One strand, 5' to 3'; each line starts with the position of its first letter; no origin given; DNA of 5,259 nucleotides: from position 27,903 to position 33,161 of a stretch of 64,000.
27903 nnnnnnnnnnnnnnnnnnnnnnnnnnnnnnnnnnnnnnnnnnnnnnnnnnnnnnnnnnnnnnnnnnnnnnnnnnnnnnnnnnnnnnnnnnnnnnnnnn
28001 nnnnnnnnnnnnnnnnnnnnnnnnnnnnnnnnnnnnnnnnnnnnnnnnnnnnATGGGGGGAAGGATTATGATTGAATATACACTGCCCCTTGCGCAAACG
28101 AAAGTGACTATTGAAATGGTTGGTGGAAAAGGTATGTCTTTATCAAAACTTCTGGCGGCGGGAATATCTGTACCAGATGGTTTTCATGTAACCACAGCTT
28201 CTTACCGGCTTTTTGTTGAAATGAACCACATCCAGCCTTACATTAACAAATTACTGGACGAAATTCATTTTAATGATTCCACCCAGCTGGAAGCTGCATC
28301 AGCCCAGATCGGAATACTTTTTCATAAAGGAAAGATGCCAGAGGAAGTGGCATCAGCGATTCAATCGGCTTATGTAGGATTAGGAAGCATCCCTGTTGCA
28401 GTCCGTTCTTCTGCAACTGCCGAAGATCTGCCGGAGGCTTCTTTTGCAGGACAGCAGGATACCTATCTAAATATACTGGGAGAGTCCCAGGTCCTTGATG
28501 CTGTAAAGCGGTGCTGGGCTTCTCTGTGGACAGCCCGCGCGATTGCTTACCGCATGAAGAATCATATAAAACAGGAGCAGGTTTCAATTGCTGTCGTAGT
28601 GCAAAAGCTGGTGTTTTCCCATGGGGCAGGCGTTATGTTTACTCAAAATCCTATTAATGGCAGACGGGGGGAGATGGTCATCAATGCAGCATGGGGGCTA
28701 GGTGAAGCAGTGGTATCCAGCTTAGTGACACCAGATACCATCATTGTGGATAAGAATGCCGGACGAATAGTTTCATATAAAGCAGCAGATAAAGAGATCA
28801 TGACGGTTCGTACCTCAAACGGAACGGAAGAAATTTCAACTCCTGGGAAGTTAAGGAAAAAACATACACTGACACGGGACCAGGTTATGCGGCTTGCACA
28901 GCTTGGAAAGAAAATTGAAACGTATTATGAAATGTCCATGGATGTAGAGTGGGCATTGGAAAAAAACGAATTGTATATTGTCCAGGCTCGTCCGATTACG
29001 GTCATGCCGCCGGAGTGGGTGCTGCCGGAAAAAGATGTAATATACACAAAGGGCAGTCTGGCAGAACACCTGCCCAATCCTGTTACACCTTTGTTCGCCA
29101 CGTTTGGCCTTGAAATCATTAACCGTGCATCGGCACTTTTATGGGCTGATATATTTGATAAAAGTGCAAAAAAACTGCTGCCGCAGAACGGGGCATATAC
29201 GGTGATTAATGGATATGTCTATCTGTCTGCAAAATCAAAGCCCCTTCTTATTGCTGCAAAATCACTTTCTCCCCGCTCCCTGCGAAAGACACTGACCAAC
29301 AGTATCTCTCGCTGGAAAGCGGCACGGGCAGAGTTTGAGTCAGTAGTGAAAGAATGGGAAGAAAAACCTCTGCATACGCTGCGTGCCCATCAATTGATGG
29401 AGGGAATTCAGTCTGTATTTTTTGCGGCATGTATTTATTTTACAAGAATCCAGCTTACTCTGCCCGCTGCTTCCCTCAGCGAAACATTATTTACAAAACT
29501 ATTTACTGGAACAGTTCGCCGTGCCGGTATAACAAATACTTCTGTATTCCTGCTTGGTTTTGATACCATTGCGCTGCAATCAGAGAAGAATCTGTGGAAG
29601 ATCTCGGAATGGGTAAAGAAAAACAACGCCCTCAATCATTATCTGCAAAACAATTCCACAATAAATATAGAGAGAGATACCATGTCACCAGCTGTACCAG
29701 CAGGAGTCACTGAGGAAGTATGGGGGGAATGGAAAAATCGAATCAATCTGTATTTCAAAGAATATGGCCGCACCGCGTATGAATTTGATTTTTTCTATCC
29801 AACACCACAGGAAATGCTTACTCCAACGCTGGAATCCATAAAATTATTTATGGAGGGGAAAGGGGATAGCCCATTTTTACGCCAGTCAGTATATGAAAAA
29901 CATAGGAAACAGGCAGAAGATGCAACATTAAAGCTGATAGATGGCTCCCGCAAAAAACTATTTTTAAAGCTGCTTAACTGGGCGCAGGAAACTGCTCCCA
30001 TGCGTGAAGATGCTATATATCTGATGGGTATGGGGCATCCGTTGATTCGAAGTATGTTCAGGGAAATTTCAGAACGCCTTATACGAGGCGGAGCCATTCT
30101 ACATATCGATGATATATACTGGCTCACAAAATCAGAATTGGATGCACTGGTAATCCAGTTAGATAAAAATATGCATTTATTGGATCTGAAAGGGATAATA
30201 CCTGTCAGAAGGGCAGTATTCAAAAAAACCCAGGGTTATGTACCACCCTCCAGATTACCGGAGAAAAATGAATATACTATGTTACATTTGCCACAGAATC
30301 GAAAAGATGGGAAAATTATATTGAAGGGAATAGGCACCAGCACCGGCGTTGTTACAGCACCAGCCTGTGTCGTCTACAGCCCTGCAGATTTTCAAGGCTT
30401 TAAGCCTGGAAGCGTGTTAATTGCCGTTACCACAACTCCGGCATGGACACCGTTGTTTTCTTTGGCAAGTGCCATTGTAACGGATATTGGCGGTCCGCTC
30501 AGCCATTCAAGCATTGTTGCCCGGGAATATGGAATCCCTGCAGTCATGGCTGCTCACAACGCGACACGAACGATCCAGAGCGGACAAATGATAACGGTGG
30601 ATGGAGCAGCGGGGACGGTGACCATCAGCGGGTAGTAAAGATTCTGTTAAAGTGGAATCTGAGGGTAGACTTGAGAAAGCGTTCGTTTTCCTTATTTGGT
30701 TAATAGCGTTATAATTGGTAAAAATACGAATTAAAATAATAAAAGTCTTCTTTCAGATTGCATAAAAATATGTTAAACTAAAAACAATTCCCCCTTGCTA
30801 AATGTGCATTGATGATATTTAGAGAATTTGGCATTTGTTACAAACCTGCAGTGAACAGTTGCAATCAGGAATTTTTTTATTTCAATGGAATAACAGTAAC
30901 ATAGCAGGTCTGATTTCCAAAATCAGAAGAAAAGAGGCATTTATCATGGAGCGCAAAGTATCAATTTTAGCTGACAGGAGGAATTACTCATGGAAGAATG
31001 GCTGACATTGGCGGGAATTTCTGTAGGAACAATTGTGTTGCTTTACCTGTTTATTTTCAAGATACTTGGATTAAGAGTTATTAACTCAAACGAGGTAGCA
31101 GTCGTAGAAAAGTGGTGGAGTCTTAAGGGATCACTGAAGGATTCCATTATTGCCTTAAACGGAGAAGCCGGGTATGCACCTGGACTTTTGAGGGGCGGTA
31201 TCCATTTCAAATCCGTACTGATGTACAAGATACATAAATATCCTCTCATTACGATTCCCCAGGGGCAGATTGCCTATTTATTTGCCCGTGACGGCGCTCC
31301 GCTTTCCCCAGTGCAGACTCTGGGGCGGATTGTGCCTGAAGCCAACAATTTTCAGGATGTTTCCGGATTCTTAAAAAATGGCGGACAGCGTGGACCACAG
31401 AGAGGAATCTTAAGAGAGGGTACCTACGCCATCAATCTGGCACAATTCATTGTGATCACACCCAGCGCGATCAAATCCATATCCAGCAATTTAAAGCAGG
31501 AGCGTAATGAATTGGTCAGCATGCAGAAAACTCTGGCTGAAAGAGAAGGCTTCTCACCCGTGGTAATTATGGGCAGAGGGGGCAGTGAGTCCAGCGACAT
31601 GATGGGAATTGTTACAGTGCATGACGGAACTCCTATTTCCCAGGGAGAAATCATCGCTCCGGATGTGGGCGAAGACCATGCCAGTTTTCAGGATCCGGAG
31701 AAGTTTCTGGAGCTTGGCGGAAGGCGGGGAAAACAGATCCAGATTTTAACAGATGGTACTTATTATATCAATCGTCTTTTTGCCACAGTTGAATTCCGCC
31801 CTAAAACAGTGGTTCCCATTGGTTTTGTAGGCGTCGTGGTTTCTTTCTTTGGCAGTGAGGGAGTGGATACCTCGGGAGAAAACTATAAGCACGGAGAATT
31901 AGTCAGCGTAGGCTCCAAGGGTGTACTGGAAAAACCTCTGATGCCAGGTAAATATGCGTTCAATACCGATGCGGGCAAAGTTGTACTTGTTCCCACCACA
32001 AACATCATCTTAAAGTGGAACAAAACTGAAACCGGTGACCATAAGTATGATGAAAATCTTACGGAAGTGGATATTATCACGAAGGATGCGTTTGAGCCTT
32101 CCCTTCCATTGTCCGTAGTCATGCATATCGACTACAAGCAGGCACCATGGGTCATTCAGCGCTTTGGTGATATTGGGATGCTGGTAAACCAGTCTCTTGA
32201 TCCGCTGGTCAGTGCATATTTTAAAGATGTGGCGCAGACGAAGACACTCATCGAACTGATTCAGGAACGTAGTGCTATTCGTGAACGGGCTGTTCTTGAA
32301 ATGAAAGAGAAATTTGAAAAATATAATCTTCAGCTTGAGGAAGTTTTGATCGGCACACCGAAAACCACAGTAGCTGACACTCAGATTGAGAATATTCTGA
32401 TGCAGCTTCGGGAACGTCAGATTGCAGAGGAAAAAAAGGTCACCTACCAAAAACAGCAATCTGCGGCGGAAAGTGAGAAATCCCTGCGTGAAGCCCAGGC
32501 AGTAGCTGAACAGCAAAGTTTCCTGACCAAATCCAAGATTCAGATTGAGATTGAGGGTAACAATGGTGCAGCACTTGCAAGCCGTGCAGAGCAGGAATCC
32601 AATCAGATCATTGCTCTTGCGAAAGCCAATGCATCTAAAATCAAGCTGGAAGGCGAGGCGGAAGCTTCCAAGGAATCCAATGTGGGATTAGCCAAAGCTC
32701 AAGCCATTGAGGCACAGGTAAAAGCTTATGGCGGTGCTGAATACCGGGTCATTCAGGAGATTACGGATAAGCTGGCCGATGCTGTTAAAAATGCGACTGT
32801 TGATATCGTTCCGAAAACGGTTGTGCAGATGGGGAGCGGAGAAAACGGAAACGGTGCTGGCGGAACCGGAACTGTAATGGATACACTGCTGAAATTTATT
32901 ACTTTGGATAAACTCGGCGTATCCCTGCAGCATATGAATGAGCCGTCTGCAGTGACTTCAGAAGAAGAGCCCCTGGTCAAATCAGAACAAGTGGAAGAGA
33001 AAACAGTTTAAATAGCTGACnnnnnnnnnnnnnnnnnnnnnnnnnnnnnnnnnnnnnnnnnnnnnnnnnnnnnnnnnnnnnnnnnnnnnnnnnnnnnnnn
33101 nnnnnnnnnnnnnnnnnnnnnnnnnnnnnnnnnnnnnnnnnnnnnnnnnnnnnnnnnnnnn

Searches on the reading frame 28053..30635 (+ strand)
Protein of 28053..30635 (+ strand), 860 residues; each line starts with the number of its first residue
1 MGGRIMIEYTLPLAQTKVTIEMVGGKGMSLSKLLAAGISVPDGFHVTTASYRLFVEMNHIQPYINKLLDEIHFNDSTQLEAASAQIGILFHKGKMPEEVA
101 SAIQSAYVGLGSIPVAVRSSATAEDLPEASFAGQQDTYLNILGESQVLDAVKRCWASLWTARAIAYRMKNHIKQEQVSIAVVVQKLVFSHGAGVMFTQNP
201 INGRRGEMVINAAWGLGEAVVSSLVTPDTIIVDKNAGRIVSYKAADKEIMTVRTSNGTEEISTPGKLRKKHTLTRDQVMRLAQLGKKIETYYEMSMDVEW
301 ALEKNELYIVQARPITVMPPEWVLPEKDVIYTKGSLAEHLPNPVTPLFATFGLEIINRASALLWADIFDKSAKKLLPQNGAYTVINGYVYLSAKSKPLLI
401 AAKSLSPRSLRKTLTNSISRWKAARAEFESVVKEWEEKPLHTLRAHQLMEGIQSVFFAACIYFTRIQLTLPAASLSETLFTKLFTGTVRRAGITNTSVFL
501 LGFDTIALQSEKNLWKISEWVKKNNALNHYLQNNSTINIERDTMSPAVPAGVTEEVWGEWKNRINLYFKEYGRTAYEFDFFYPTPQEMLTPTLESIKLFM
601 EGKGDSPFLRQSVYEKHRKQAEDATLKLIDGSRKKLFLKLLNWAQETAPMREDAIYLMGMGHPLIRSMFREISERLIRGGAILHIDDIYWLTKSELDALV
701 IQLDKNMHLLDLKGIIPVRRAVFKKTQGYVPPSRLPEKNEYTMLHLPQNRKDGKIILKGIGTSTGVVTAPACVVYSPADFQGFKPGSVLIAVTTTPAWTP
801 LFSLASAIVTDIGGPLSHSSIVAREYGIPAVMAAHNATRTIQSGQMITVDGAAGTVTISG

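Call 44: search_protein_families(library=pfam, max_evalue=0.00001, proteins=[window:28053-30635:+])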
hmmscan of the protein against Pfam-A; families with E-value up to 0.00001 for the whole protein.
window:28053-30635:+ (860 aa): 2 families
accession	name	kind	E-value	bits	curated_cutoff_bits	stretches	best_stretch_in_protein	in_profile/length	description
PF01326.24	PPDK_N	-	4.7e-106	355.2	27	1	21-319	2-313/328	Pyruvate phosphate dikinase, AMP/ATP-binding domain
PF00391.29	PEP-utilizers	-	1.1e-24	86.2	23.1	1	783-854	1-72/72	PEP-utilising enzyme, mobile domain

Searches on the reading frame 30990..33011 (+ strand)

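Call 44: search_protein_families(library=pfam, max_evalue=0.00001, proteins=[window:30990-33011:+])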
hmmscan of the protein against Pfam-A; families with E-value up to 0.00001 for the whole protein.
window:30990-33011:+ (673 aa): 1 family
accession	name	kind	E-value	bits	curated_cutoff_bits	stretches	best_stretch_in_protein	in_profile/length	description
PF01145.31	Band_7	-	5e-16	59.7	23.6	1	304-496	8-175/176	SPFH domain / Band 7 family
